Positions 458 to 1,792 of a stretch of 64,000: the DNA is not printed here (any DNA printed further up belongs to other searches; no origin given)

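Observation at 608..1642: Class II aldolase with a C-terminal SCP2 domain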

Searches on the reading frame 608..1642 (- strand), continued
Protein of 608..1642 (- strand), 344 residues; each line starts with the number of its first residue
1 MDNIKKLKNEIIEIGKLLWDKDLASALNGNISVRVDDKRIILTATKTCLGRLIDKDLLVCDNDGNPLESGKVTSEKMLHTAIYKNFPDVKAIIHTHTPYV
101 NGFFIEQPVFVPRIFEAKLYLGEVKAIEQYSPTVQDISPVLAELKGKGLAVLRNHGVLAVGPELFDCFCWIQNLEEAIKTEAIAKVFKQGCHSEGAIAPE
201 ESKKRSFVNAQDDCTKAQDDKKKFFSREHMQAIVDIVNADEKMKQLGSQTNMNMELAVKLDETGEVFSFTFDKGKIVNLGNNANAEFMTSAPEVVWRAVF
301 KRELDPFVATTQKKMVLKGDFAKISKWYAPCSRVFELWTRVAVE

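Call 29: search_protein_families(library=ncbifam, proteins=[L001:4233-5732:+, L001:9046-10527:+, L001:10629-12101:+, L001:12115-12369:+, L001:12371-13375:+, L001:13394-14656:+, L001:14755-15987:+, L001:16089-16325:+, L001:7478-8023:+], max_evalue=0.001)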
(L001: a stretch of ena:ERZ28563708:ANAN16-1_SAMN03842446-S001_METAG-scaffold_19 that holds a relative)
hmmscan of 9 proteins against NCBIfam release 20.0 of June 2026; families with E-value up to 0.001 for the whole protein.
L001:4233-5732:+ (499 aa): 108 families (the best 25 are shown)
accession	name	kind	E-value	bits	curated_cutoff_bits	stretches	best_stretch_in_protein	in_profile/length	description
NF004837.0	PRK06187.1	subfamily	6.1e-133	443.9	476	1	2-498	9-520/531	long-chain-fatty-acid--CoA ligase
NF006182.0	PRK08316.1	subfamily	2.2e-109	366.3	663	1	3-498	13-515/523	fatty acyl-CoA synthetase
NF006181.0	PRK08314.1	subfamily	4.7e-98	328.9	705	2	146-493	193-547/563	long-chain-fatty-acid--CoA ligase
NF052269.1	Staph_lig_FadD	equivalog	5.3e-98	328.5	650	1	15-498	14-491/499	long-chain-fatty-acid--CoA ligase FadD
NF005307.0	PRK06839.1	equivalog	5.7e-97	325.4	748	1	14-496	15-489/496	o-succinylbenzoate--CoA ligase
NF009233.0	PRK12583.1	subfamily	1e-93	314.6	832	2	150-498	194-548/558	fatty acid CoA ligase family protein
NF005801.1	PRK07656.1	equivalog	3.8e-92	309.5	657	1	3-497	3-500/500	FadD3 family acyl-CoA ligase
NF004797.0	PRK06145.1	equivalog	9.1e-91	304.7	850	1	15-498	16-493/499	acyl-CoA synthetase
NF005220.0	PRK06710.1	equivalog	5.4e-88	295.5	1116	2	145-494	194-547/563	long-chain-fatty-acid--CoA ligase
NF005676.0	PRK07470.1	equivalog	6e-88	295.8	774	1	2-498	21-527/544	acyl-CoA synthetase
NF002966.0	PRK03640.1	equivalog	1.8e-87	293.9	556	1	5-498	6-478/483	o-succinylbenzoate--CoA ligase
TIGR03098.1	ligase_PEP_1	hypoth_equivalog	1.8e-86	290.6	592.35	1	5-498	4-516/517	acyl-CoA ligase (AMP-forming), exosortase A system-associated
NF005947.1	PRK08008.1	equivalog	1e-85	288.4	651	1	2-496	8-517/518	crotonobetaine/carnitine-CoA ligase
NF004822.0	PRK06178.1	equivalog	1.5e-85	287.9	782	2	144-497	200-564/571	acyl-CoA synthetase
NF004114.0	PRK05605.1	equivalog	4.2e-85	286.2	766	2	149-497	213-566/575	long-chain-fatty-acid--CoA ligase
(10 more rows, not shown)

L001:9046-10527:+ (493 aa): 45 families (the best 25 are shown)
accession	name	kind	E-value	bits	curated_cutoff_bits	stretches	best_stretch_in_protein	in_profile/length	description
TIGR01804.1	BADH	equivalog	2.6e-172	573.5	668.6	1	7-475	1-467/467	betaine-aldehyde dehydrogenase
NF009725.0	PRK13252.1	equivalog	3e-158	527.2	593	1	5-480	8-480/488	betaine-aldehyde dehydrogenase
NF010000.0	PRK13473.1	subfamily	1.7e-149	498.5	615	1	6-481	5-474/475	aminobutyraldehyde dehydrogenase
NF045736.1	PaDhStyDRhodo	equivalog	4.2e-147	490.5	800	1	6-479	5-477/479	phenylacetaldehyde dehydrogenase StyD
TIGR02299.1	HpaE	equivalog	4.3e-144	480.7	638.35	1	6-481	3-478/488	5-carboxymethyl-2-hydroxymuconate semialdehyde dehydrogenase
NF045735.1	PaDhStyDPseudo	equivalog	3.8e-135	451.3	850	1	6-479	5-481/483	phenylacetaldehyde dehydrogenase StyD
NF050026.1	AcaldDHExaC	equivalog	1e-132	443.3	900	1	3-479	15-493/503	acetaldehyde dehydrogenase ExaC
NF007352.0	PRK09847.1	equivalog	4.3e-132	441.1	850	1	6-479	22-491/495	aldehyde dehydrogenase PuuC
TIGR03216.1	OH_muco_semi_DH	equivalog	1.4e-131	439.5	693.25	1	7-480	4-480/481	2-hydroxymuconic semialdehyde dehydrogenase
TIGR04284.1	aldehy_Rv0768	hypoth_equivalog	6.3e-124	414.6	775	1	6-478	3-477/480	aldehyde dehydrogenase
NF042993.1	AlphKGSA_gudD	equivalog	2.4e-122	409.1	770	1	3-479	3-480/481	alpha-ketoglutaric semialdehyde dehydrogenase GucD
TIGR01780.1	SSADH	subfamily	1.1e-120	403.6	646.35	1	25-475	3-448/448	succinate-semialdehyde dehydrogenase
NF052305.1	DioxValDhHalo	equivalog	6e-120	401.4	750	1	7-477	8-479/483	2,5-dioxovalerate dehydrogenase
TIGR03374.1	ABALDH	equivalog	5.3e-119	398.1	909.3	1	6-479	4-471/472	aminobutyraldehyde dehydrogenase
NF006916.0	PRK09407.1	equivalog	6.7e-118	394.6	521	1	18-480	33-493/526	succinic semialdehyde dehydrogenase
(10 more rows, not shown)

L001:10629-12101:+ (490 aa): 20 families
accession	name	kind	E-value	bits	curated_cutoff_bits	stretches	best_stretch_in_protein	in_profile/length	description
TIGR02026.1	BchE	equivalog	4.1e-64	217.3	481.35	1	3-456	2-436/497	magnesium-protoporphyrin IX monomethyl ester anaerobic oxidative cyclase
TIGR03471.1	HpnJ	equivalog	5.5e-46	157.4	577.6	1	38-461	44-447/472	hopanoid biosynthesis associated radical SAM protein HpnJ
NF038361.1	rSAM_Sden_1168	equivalog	2.4e-36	125.4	575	1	47-405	123-476/560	Sden_1168 family B12-binding radical SAM P-methyltransferase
TIGR04367.1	HpnR_B12_rSAM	equivalog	4.8e-33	114.4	650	1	31-428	30-395/490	hopanoid C-3 methylase HpnR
NF050148.1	rSAM_ApyD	equivalog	1.3e-32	113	750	1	77-405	82-396/645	RiPP biosynthesis radical SAM protein ApyD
TIGR04479.1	bcpD_PhpK_rSAM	subfamily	1.1e-30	106.5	600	1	87-401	128-430/504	PhpK family radical SAM P-methyltransferase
TIGR04385.1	B12_rSAM_cofa1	equivalog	9.8e-27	94.2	450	1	81-376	81-360/438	B12 lower ligand biosynthesis radical SAM protein BzaD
TIGR03975.1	rSAM_ocin_1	subfamily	2.1e-23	82.7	281.85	1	90-368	148-418/606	RiPP maturation radical SAM C-methyltransferase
NF033712.0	B12_rSAM_KedN5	subfamily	2.3e-21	75.7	700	1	84-280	76-268/624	KedN5 family methylcobalamin-dependent radical SAM C-methyltransferase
TIGR04072.2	rSAM_ladder_B12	equivalog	2.3e-20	72.7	360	1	40-410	34-380/443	lipid biosynthesis B12-binding/radical SAM protein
NF033070.1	rSAM_AprD4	equivalog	1.1e-19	70.6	500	1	150-437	146-422/456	AprD4 family radical SAM diol-dehydratase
TIGR04014.1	B12_SAM_MJ_0865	equivalog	1.1e-16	60.7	360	1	112-406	79-362/434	methyl-coenzyme M reductase glutamine C-methyltransferase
TIGR04295.1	B12_rSAM_oligo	hypoth_equivalog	2.6e-15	56.1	400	1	30-401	31-383/422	TIGR04295 family B12-binding domain-containing radical SAM protein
TIGR04190.1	B12_SAM_Ta0216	equivalog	2.9e-14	52.6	500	1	88-277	98-292/554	TIGR04190 family B12-binding domain/radical SAM domain protein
TIGR04013.1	B12_SAM_MJ_1487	hypoth_equivalog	9.9e-13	47.7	251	1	48-218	26-168/382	TIGR04013 family B12-binding domain/radical SAM domain-containing protein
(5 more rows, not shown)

L001:12115-12369:+ (84 aa): 0 families

L001:12371-13375:+ (334 aa): 15 families
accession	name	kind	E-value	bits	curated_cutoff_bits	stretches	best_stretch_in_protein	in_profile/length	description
TIGR00745.1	apbA_panE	subfamily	1.8e-47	162.1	141.35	1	3-315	2-303/305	2-dehydropantoate 2-reductase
NF006083.0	PRK08229.1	equivalog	4.2e-44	150.9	371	1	2-319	4-322/341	2-dehydropantoate 2-reductase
NF005092.1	PRK06522.2-3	equivalog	2e-40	138.8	500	1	1-314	1-295/296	2-dehydropantoate 2-reductase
NF005088.0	PRK06522.1-2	subfamily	9.8e-33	113.5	371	1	1-317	1-305/308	2-dehydropantoate 2-reductase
NF005091.0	PRK06522.2-2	equivalog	4.2e-32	111.5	252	1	1-315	2-298/302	2-dehydropantoate 2-reductase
NF005089.0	PRK06522.1-4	subfamily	3.1e-22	79.4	223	2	1-101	1-104/326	2-dehydropantoate 2-reductase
NF005093.0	PRK06522.2-4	equivalog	5.7e-20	71.9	308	1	1-185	4-190/304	2-dehydropantoate 2-reductase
NF005087.0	PRK06522.1-1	equivalog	7.5e-19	67.9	351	2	1-185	1-181/296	2-dehydropantoate 2-reductase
NF005094.0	PRK06522.2-5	equivalog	1.7e-16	60.4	382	1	1-180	1-186/307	2-dehydropantoate 2-reductase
NF009543.0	PRK12921.1-5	equivalog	6.5e-16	58.4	339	1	1-194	1-200/305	oxidoreductase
NF009541.0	PRK12921.1-1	equivalog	1.8e-15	57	338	1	2-254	7-250/297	oxidoreductase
NF004887.0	PRK06249.1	equivalog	2.4e-15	56.5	360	1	2-226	7-240/316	putative 2-dehydropantoate 2-reductase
NF009542.0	PRK12921.1-4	equivalog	1.5e-11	44.1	288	1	1-241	2-226/286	oxidoreductase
NF004311.0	PRK05708.1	equivalog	2e-11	43.3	378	1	3-184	5-188/305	putative 2-dehydropantoate 2-reductase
NF000942.0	PRK00094.1-4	subfamily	6e-05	22.4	257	1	2-105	4-113/334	NAD(P)H-dependent glycerol-3-phosphate dehydrogenase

L001:13394-14656:+ (420 aa): 22 families
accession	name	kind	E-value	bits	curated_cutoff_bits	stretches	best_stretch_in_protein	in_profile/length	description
TIGR03150.1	fabF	equivalog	1.8e-143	478.1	493.75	1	4-416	1-407/407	beta-ketoacyl-ACP synthase II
NF005589.0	PRK07314.1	subfamily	5e-139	463.6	387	1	1-418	1-412/413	beta-ketoacyl-ACP synthase II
NF006274.0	PRK08439.1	equivalog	6.7e-113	377.5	621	1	4-417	2-405/406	beta-ketoacyl-ACP synthase II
NF004970.0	PRK06333.1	subfamily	1.3e-112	376.8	525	1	1-419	1-423/424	beta-ketoacyl-ACP synthase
NF006434.0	PRK08722.1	equivalog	4.5e-102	342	759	1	1-417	1-413/414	beta-ketoacyl-ACP synthase II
NF005076.0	PRK06501.1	equivalog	1.1e-94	317.7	629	1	6-418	13-423/425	beta-ketoacyl-ACP synthase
NF006587.0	PRK09116.1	equivalog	1.1e-92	310.9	470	1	4-418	2-407/408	beta-ketoacyl-ACP synthase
NF005935.0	PRK07967.1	equivalog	1.2e-75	254.9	630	1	4-419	2-405/406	beta-ketoacyl-ACP synthase I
NF005916.1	PRK07910.1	equivalog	1.3e-71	241.7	560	1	5-418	13-418/418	KasA/KasB family beta-ketoacyl-ACP synthase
NF004618.0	PRK05952.1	equivalog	1.2e-58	198.9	455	1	5-417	3-382/384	beta-ketoacyl-ACP synthase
NF005490.0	PRK07103.1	equivalog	3.1e-58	197.8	445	1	3-418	3-413/414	polyketide beta-ketoacyl:acyl carrier protein synthase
NF006618.0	PRK09185.1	subfamily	9.1e-50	169.8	407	1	4-417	3-392/394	beta-ketoacyl-ACP synthase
NF058662.1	cispenta_AmcF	equivalog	7.2e-48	163.4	325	1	6-416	2-368/369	cispentacin biosynthesis acyltransferase subunit AmcF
NF045894.1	PKS_plus_SDR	equivalog_domain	1.9e-34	118.6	1740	1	52-385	67-386/1515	type I polyketide synthase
TIGR02813.1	omega_3_PfaA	subfamily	6e-30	102.8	1010.1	1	144-388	180-422/2582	polyketide-type polyunsaturated fatty acid synthase PfaA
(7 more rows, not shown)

L001:14755-15987:+ (410 aa): 29 families (the best 25 are shown)
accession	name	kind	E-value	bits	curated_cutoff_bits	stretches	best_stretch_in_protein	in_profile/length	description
TIGR03150.1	fabF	equivalog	2.7e-114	382.1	493.75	1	3-407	2-406/407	beta-ketoacyl-ACP synthase II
NF005589.0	PRK07314.1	subfamily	8.8e-111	370.6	387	1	2-409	4-411/413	beta-ketoacyl-ACP synthase II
NF004970.0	PRK06333.1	subfamily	1.2e-90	304.4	525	1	1-408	3-420/424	beta-ketoacyl-ACP synthase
NF006274.0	PRK08439.1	equivalog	2.1e-77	260.6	621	1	1-409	1-405/406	beta-ketoacyl-ACP synthase II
NF006434.0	PRK08722.1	equivalog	2.5e-75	253.9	759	1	3-409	5-413/414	beta-ketoacyl-ACP synthase II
NF005916.1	PRK07910.1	equivalog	9.8e-67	225.7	560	1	3-407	13-415/418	KasA/KasB family beta-ketoacyl-ACP synthase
NF005076.0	PRK06501.1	equivalog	5.2e-65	220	629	2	144-408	157-421/425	beta-ketoacyl-ACP synthase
NF005935.0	PRK07967.1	equivalog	1.7e-64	218.2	630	1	1-409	1-403/406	beta-ketoacyl-ACP synthase I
NF006587.0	PRK09116.1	equivalog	3.1e-63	213.9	470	1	2-409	2-406/408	beta-ketoacyl-ACP synthase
NF005490.0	PRK07103.1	equivalog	5.6e-59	200.2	445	1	1-409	3-412/414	polyketide beta-ketoacyl:acyl carrier protein synthase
NF004618.0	PRK05952.1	equivalog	1.7e-56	191.8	455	1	3-409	3-382/384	beta-ketoacyl-ACP synthase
NF058662.1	cispenta_AmcF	equivalog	4.7e-44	150.9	325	1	167-408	134-368/369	cispentacin biosynthesis acyltransferase subunit AmcF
NF006618.0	PRK09185.1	subfamily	9.8e-41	140.1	407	1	1-408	2-391/394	beta-ketoacyl-ACP synthase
NF045894.1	PKS_plus_SDR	equivalog_domain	3.2e-28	97.9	1740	1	59-373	77-382/1515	type I polyketide synthase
NF040607.1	mycolic_Pks13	equivalog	1.2e-25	89.3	2100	1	60-370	176-478/1680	polyketide synthase Pks13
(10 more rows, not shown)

L001:16089-16325:+ (78 aa): 13 families
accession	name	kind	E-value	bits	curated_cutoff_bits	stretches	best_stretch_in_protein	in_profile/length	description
NF002148.0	PRK00982.1-2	subfamily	7.4e-10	38.5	71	1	2-75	4-77/79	acyl carrier protein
TIGR00517.1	acyl_carrier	equivalog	2.6e-08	33.6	70.45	1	2-74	3-75/77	acyl carrier protein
NF002149.0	PRK00982.1-3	equivalog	5e-08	32.8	106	1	2-70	3-71/78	acyl carrier protein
NF006031.0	PRK08172.1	equivalog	4.2e-07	30.5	76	1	1-75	3-77/82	acyl carrier protein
NF003757.0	PRK05350.1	equivalog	9.4e-07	28.9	65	1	5-73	9-77/83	acyl carrier protein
NF002151.0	PRK00982.1-5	equivalog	1.1e-06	28.7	92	1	3-75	4-76/78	acyl carrier protein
NF002147.0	PRK00982.1-1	equivalog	1.3e-06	28.2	84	1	6-74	11-79/83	acyl carrier protein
NF058660.1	cispen_ACP_AmcB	equivalog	1.9e-06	28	80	1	3-67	2-67/80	cispentacin biosynthesis acyl carrier protein AmcB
NF040636.1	AcpM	exception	2.1e-05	24.5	146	1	6-73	9-76/93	meromycolate extension acyl carrier protein AcpM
NF002150.0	PRK00982.1-4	subfamily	2.5e-05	24.4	66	1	2-74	5-77/80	acyl carrier protein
NF006617.0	PRK09184.1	subfamily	8.1e-05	22.6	70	1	14-59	28-74/96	phosphopantetheine-binding protein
NF009104.0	PRK12449.1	equivalog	0.00022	21.1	70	1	4-75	7-78/80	acyl carrier protein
NF005079.0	PRK06508.1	equivalog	0.00059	20.2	83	1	4-54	5-55/93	acyl carrier protein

L001:7478-8023:+ (181 aa): 5 families
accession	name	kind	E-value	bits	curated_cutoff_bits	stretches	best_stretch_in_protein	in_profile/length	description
NF004326.0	PRK05720.1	subfamily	2e-15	56.4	271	1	40-169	191-328/358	s-methyl-5-thioribose-1-phosphate isomerase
TIGR00524.1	eIF-2B_rel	subfamily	2.3e-15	56.5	185.85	1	41-169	153-289/303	S-methyl-5-thioribose-1-phosphate isomerase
TIGR00512.1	salvage_mtnA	equivalog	5.5e-14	51.9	279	1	40-169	184-321/335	S-methyl-5-thioribose-1-phosphate isomerase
NF004700.0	PRK06036.1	equivalog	8.6e-13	48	528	1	42-167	183-314/339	S-methyl-5-thioribose-1-phosphate isomerase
NF004436.0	PRK05772.1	equivalog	1.1e-10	41.3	521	1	42-168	203-336/363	S-methyl-5-thioribose-1-phosphate isomerase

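Call 60: search_solved_structures(query=L001:9046-10527:+, max_evalue=1e-60)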
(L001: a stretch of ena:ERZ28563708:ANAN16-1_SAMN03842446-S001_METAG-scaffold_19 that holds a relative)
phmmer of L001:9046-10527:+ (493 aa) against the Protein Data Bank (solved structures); distinct sequences matched with E-value up to 1e-60: 180 (the best 60 are shown).
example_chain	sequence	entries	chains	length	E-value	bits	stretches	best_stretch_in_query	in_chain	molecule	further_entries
6b4r_A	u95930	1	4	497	2.2e-127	428.9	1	7-476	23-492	KauB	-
4qet_A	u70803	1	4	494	3.2e-127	428.4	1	4-479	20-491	Aldehyde dehydrogenase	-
4qf6_A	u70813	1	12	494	8.3e-127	427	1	4-479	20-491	Aldehyde dehydrogenase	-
9ldl_C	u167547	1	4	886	1.8e-126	425.9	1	1-480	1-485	Aldehyde dehydrogenase family protein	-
5gtk_A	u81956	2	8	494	3e-126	425.2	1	4-479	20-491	Betaine-aldehyde dehydrogenase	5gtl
5gt6_A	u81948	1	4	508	3.3e-126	425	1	4-479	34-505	Betaine-aldehyde dehydrogenase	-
4mpb_A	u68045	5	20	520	1.4e-125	422.9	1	7-483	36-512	Betaine aldehyde dehydrogenase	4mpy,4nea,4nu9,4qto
5eyu_A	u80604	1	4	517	2e-125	422.5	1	7-483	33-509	Betaine aldehyde dehydrogenase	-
4zxu_A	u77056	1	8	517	2.8e-125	422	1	7-483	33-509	Betaine-aldehyde dehydrogenase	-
5dib_A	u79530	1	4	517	3.7e-125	421.6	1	7-483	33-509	Betaine aldehyde dehydrogenase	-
5ez4_A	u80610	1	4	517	5.1e-125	421.1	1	7-483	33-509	Betaine aldehyde dehydrogenase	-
4zwl_A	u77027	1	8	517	5.3e-125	421.1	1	7-483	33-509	Betaine-aldehyde dehydrogenase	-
1cw3_A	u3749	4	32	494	7.5e-125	420.6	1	6-479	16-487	MITOCHONDRIAL ALDEHYDE DEHYDROGENASE | ALDEHYDE DEHYDROGENASE, MITOCHONDRIAL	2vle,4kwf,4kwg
5iuu_A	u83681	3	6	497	7.6e-125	420.6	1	7-477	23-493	Aldehyde dehydrogenase family protein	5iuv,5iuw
1nzx_A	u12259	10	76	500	7.8e-125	420.5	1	6-479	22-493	Aldehyde dehydrogenase | Aldehyde dehydrogenase, mitochondrial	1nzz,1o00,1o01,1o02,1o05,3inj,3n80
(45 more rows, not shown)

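Call 63: fold_search(model_id=the predicted structure, library=pdb)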
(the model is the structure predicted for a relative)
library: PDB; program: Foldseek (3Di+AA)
matches with E <= 10: 656; with E <= 0.001: 124
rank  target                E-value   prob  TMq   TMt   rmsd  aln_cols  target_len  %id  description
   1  2irp_A                2.0e-13  1.00  0.46  0.74   3.5       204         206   25  Crystal structure of the l-fuculose-1-phosphate aldolase (aq_1979) from aquifex aeolicus VF5 (released 2007-10-30)
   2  2irp_B                3.3e-13  1.00  0.46  0.73   3.5       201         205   25  Crystal structure of the l-fuculose-1-phosphate aldolase (aq_1979) from aquifex aeolicus VF5 (released 2007-10-30)
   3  2fk5_A                1.5e-11  1.00  0.48  0.81   2.9       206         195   22  Crystal structure of l-fuculose-1-phosphate aldolase from Thermus thermophilus HB8 (released 2007-01-04)
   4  2flf_C                1.7e-11  1.00  0.48  0.84   2.6       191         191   23  Crystal structure of l-fuculose-1-phosphate aldolase from Thermus Thermophilus HB8 (released 2007-01-09)
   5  2fk5_B                1.9e-11  1.00  0.49  0.84   2.8       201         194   23  Crystal structure of l-fuculose-1-phosphate aldolase from Thermus thermophilus HB8 (released 2007-01-04)
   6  2z7b                  2.2e-11  1.00  0.48  0.67   5.8       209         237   20  Crystal Structure of Mesorhizobium loti 3-hydroxy-2-methylpyridine-4,5-dicarboxylate decarboxylase (released 2007-11-13)
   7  1e49                  2.5e-11  1.00  0.48  0.78   2.5       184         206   21  L-Fuculose 1-Phosphate Aldolase from Escherichia coli Mutant N29L/S71A (released 2000-11-06)
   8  6vop                  2.6e-11  1.00  0.46  0.74   3.4       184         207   27  Crystal structure of YgbL, a putative aldolase/epimerase/decarboxylase from Escherichia coli (released 2020-02-19)
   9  2opi_B                2.8e-11  1.00  0.46  0.73   6.1       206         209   18  Crystal Structure of L-fuculose-1-phosphate aldolase from Bacteroides thetaiotaomicron (released 2007-02-27)
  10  4c24                  2.9e-11  1.00  0.49  0.77   2.4       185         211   26  L-fuculose 1-phosphate aldolase (released 2013-12-11)
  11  4c25                  3.1e-11  1.00  0.47  0.74   6.2       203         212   26  L-fuculose 1-phosphate aldolase (released 2013-12-18)
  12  1e4c                  3.3e-11  1.00  0.48  0.78   2.4       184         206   21  L-Fuculose 1-Phosphate Aldolase from Escherichia coli Mutant S71Q (released 2000-11-06)
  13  6voq                  3.9e-11  1.00  0.47  0.75   2.5       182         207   28  Crystal structure of YgbL, a putative aldolase/epimerase/decarboxylase from Klebsiella pneumoniae (released 2020-02-19)
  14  1dzu                  4.7e-11  1.00  0.48  0.76   2.5       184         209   21  L-Fuculose-1-Phosphate Aldolase from Escherichia coli Mutant T26A (released 2000-06-02)
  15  2opi_A                5.9e-11  1.00  0.44  0.72   7.4       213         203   17  Crystal Structure of L-fuculose-1-phosphate aldolase from Bacteroides thetaiotaomicron (released 2007-02-27)
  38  6btd                  9.2e-10  1.00  0.46  0.75   5.9       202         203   20  Crystal structure of deoxyribose-phosphate aldolase from Bacillus Thuringiensis involved in dispatching the ubiquitous r (released 2018-07-04)
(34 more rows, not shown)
